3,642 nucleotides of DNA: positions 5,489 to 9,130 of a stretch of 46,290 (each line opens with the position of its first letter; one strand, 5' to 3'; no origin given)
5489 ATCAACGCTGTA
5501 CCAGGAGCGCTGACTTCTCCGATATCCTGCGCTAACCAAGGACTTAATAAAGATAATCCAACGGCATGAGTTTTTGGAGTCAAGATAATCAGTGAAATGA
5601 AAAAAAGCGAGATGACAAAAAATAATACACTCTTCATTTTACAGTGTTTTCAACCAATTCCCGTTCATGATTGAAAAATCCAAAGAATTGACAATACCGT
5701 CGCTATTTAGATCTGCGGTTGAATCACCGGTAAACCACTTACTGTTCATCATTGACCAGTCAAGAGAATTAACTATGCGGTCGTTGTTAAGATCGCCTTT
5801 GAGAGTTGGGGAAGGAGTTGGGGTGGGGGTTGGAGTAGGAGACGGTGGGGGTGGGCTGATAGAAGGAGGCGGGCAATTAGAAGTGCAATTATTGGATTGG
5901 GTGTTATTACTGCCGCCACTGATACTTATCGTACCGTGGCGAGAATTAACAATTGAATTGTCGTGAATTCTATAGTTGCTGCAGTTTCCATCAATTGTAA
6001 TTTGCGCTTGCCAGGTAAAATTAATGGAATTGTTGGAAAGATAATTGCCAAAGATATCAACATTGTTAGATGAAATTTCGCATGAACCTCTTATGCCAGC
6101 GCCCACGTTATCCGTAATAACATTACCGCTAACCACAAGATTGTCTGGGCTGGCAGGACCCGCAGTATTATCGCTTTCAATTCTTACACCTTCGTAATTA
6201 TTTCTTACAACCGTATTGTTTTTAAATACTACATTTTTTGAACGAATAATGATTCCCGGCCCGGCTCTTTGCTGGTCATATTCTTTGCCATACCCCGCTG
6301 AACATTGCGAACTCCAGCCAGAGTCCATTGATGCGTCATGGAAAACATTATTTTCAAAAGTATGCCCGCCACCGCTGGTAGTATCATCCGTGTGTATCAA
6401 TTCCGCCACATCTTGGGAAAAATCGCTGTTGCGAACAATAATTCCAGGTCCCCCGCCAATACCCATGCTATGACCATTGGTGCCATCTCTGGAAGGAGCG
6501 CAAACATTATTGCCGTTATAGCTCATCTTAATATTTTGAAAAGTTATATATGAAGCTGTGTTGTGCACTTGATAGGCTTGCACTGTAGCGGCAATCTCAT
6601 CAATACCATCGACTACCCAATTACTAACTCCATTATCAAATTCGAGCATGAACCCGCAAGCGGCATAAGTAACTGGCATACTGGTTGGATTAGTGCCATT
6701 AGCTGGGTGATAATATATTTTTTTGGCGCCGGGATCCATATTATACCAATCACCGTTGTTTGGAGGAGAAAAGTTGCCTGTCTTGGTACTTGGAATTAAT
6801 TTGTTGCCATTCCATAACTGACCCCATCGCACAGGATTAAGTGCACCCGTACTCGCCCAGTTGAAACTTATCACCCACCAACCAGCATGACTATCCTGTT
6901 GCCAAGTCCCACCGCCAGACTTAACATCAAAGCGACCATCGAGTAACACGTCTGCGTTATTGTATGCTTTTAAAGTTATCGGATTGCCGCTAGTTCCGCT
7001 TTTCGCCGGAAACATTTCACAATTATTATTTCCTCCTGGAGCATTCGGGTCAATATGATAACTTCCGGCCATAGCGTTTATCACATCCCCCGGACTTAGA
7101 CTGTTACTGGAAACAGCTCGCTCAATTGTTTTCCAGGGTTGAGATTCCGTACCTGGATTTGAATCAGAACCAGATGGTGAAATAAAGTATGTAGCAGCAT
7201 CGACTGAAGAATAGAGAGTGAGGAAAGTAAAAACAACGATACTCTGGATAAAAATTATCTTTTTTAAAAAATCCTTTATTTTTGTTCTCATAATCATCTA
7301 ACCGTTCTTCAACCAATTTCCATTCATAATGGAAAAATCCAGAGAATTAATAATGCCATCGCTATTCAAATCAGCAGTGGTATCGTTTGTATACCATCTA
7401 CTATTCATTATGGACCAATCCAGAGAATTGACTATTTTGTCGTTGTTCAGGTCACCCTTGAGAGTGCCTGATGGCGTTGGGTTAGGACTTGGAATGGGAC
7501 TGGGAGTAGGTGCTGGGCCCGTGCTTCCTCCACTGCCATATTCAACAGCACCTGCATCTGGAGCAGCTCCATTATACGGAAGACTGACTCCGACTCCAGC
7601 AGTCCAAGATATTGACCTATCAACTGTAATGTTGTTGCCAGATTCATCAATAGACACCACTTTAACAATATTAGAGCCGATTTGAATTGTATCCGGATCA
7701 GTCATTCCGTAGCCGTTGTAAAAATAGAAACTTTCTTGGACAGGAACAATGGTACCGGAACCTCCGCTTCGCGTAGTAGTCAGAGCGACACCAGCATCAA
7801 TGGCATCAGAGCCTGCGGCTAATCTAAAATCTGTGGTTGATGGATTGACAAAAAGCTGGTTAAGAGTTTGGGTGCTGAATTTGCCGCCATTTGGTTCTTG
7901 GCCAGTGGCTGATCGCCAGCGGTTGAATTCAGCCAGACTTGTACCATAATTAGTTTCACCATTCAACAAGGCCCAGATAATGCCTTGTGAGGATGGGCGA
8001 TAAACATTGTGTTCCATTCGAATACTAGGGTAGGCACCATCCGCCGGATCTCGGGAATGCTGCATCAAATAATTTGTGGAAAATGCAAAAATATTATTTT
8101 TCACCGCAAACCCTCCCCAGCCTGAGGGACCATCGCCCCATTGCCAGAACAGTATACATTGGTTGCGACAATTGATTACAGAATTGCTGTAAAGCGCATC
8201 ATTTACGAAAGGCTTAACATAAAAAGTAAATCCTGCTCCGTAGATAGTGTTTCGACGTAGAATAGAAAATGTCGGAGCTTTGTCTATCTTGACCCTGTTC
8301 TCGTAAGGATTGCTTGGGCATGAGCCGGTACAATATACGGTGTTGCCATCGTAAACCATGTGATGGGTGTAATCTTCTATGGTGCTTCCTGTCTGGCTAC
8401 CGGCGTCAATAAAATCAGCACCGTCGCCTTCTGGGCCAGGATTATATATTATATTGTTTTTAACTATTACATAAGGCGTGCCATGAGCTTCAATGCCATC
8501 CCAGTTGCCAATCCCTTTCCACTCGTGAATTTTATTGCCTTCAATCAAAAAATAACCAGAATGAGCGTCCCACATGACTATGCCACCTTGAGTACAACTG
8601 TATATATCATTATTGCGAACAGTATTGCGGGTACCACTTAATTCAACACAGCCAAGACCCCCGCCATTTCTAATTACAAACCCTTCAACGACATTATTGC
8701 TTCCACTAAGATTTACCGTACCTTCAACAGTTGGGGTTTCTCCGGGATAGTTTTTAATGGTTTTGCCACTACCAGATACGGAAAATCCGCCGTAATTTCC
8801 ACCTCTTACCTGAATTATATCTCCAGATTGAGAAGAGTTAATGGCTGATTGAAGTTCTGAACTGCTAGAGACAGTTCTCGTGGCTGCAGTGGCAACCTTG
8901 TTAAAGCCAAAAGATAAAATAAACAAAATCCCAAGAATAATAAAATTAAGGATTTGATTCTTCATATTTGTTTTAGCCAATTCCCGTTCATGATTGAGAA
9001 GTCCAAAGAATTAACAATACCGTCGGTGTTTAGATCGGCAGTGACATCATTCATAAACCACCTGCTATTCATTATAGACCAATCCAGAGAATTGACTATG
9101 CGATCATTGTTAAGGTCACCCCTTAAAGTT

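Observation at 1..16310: Minimal non-cellulolytic cohesin-dockerin surface-display locus: 9 dockerin cargos and 2 single-cohesin anchors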

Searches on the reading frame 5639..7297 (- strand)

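Call 4: search_protein_families(library=pfam, proteins=[window:5639-7297:-], max_evalue=0.1)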
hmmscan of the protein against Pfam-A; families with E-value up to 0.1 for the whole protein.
window:5639-7297:- (552 aa): 4 families
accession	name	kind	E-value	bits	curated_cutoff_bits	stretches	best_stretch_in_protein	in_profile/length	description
PF13229.12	Beta_helix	-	1.3e-07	31.8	25.9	2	346-475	23-137/158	Right handed beta helix region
PF00404.24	Dockerin_1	-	6e-07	30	22.9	1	500-545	1-53/57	Dockerin type I domain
PF22842.2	Pel9A-like_beta_helix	-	4e-06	26.5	25.2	1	35-114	9-92/370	Pel9A-like, right handed beta helix region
PF07602.17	DUF1565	-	1.2e-05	25.2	20.3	1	42-81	2-39/257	Protein of unknown function (DUF1565)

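Call 38: search_protein_families(library=ncbifam, proteins=[window:5639-7297:-], max_evalue=0.01)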
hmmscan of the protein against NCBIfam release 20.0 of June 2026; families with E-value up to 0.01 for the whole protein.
window:5639-7297:- (552 aa): 2 families
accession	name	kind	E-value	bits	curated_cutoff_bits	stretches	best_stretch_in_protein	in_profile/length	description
NF041899.1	pec_ly_PelN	equivalog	1.4e-11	43.8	740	1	19-117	10-110/437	pectate lyase PelN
NF047854.1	LIC10774_subfam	equivalog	1e-06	27.9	380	1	35-81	59-104/358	LIC10774/LIC10365 family surface protein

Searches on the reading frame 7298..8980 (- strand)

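Call 4: search_protein_families(library=pfam, proteins=[window:7298-8980:-], max_evalue=0.1)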
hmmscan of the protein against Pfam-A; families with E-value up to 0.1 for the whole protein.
window:7298-8980:- (560 aa): 2 families
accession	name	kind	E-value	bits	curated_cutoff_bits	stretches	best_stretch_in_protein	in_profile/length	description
PF00404.24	Dockerin_1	-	5.9e-08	33.2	22.9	1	508-553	1-53/57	Dockerin type I domain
PF13229.12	Beta_helix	-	8.3e-08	32.5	25.9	1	58-195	18-149/158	Right handed beta helix region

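Call 38: search_protein_families(library=ncbifam, proteins=[window:7298-8980:-], max_evalue=0.01)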
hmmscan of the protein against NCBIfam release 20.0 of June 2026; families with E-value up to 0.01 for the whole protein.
window:7298-8980:- (560 aa): 1 family
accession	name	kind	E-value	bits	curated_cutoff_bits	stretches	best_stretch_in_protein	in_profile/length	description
NF041518.1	choice_anch_Q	domain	0.0049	17.1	25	0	381-400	13-32/58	choice-of-anchor Q domain-containing protein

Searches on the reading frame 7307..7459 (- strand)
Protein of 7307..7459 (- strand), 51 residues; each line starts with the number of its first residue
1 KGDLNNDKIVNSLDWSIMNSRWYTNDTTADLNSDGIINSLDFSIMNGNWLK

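Call 72: search_protein_representatives(alignment_id=A3)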
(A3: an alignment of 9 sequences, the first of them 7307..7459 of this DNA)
Query: 9 sequences, 51 profile positions. Proteins with E-value up to 0.001 (for the whole library): 4081; up to 1e-10: 554; up to 1e-30: 1. The best 150 are listed.
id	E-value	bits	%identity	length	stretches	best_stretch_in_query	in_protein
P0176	5.8e-33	128.8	-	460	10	2-49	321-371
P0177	1.1e-29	118.3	-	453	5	2-47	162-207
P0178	9.3e-29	115.3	-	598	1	1-51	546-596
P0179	1.7e-28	114.5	-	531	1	1-51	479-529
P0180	4.4e-28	113.1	-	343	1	1-51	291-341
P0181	6.4e-28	112.6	-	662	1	1-51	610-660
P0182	8.6e-28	112.2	-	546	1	1-51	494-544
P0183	1.0e-27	112.0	-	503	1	1-51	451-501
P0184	1.8e-27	111.1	-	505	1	1-51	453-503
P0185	2.0e-27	111.0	-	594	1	1-51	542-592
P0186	6.3e-27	109.4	-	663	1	1-51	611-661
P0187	1.1e-26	108.6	-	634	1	1-51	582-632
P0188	2.0e-26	107.8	-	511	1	1-51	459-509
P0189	8.4e-26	105.8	-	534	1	1-51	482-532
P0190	1.6e-25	104.9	-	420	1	1-51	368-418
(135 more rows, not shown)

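Call 75: search_protein_families(library=pfam, alignment_id=A4, max_evalue=0.001)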
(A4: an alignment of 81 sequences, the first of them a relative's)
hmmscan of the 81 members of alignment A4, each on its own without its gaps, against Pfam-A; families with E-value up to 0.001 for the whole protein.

A. member 1, P0178 (598 aa): 3 families
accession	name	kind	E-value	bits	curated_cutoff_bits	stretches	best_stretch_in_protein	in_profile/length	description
PF13229.12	Beta_helix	-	1.6e-11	44.5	25.9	2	116-222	55-146/158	Right handed beta helix region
PF07602.17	DUF1565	-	2.1e-07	31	20.3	1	38-229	2-214/257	Protein of unknown function (DUF1565)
PF00404.24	Dockerin_1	-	2.4e-06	28.1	22.9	1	547-591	2-53/57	Dockerin type I domain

B. families by the number of members that match (of 81 scanned): 38 families (the first 25 are shown)
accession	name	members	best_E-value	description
PF00404.24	Dockerin_1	80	1.9e-11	Dockerin type I domain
PF13229.12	Beta_helix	15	1.3e-18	Right handed beta helix region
PF17957.7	Big_7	9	1.4e-37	Bacterial Ig domain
PF07602.17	DUF1565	6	2.1e-07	Protein of unknown function (DUF1565)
PF13385.13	Laminin_G_3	5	8.2e-30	Concanavalin A-like lectin/glucanases superfamily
PF05048.19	NosD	4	1.3e-09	Periplasmic copper-binding protein (NosD)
PF19077.6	Big_13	4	1.8e-08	Bacterial Ig-like domain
PF01551.29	Peptidase_M23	3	6.9e-18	Peptidase family M23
PF22842.2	Pel9A-like_beta_helix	3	1.6e-07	Pel9A-like, right handed beta helix region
PF00754.31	F5_F8_type_C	2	2e-26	F5/8 type C domain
PF22633.2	F5_F8_type_C_2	2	3.7e-26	NedA-like, galactose-binding domain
PF07495.19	Y_Y_Y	2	8e-07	Y_Y_Y domain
PF13750.12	Big_3_3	2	2.9e-05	Bacterial Ig-like domain (group 3)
PF14686.12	fn3_3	2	0.0003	Polysaccharide lyase family 4, domain II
PF02156.21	Glyco_hydro_26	1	1.6e-41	Glycosyl hydrolase family 26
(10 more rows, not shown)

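Call 78: search_solved_structures(query=A3, max_evalue=0.01, show_alignments=4)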
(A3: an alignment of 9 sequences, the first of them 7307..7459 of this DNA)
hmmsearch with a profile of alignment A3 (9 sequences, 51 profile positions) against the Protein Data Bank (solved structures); distinct sequences matched with E-value up to 0.01: 10.
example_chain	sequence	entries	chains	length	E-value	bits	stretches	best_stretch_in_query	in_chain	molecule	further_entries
2mte_A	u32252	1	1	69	8.1e-06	29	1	2-51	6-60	Cellulose 1,4-beta-cellobiosidase (reducing end) CelS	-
1daq_A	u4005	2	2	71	9e-06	28.8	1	2-51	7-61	ENDOGLUCANASE SS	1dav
2yik_A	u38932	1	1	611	9.2e-06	28.8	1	2-47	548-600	ENDOGLUCANASE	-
2y3n_B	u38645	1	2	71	1.6e-05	28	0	28-46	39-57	CELLULOSOMAL FAMILY-48 PROCESSIVE GLYCOSIDE HYDROLASE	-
4fl4_A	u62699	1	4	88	3.5e-05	26.9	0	27-47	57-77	Glycoside hydrolase family 9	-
5nrk_B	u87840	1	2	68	0.00034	23.8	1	2-18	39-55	DocCel5: Type I dockerin repeat domain from A. cellulolyticus family 5 endoglucanase WP_01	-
3ul4_B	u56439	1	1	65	0.00086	22.5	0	2-42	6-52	Cellulosome enzyme, dockerin type I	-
5nrm_B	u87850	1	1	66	0.0015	21.8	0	2-18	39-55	DocCel5: Type I dockerin repeat domain from A. cellulolyticus family 5 endoglucanase WP_01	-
4cj0_A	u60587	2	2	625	0.0033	20.6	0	27-46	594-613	ENDOGLUCANASE D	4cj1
1clc_A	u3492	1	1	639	0.0035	20.6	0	27-46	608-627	ENDOGLUCANASE CELD; EC: 3.2.1.4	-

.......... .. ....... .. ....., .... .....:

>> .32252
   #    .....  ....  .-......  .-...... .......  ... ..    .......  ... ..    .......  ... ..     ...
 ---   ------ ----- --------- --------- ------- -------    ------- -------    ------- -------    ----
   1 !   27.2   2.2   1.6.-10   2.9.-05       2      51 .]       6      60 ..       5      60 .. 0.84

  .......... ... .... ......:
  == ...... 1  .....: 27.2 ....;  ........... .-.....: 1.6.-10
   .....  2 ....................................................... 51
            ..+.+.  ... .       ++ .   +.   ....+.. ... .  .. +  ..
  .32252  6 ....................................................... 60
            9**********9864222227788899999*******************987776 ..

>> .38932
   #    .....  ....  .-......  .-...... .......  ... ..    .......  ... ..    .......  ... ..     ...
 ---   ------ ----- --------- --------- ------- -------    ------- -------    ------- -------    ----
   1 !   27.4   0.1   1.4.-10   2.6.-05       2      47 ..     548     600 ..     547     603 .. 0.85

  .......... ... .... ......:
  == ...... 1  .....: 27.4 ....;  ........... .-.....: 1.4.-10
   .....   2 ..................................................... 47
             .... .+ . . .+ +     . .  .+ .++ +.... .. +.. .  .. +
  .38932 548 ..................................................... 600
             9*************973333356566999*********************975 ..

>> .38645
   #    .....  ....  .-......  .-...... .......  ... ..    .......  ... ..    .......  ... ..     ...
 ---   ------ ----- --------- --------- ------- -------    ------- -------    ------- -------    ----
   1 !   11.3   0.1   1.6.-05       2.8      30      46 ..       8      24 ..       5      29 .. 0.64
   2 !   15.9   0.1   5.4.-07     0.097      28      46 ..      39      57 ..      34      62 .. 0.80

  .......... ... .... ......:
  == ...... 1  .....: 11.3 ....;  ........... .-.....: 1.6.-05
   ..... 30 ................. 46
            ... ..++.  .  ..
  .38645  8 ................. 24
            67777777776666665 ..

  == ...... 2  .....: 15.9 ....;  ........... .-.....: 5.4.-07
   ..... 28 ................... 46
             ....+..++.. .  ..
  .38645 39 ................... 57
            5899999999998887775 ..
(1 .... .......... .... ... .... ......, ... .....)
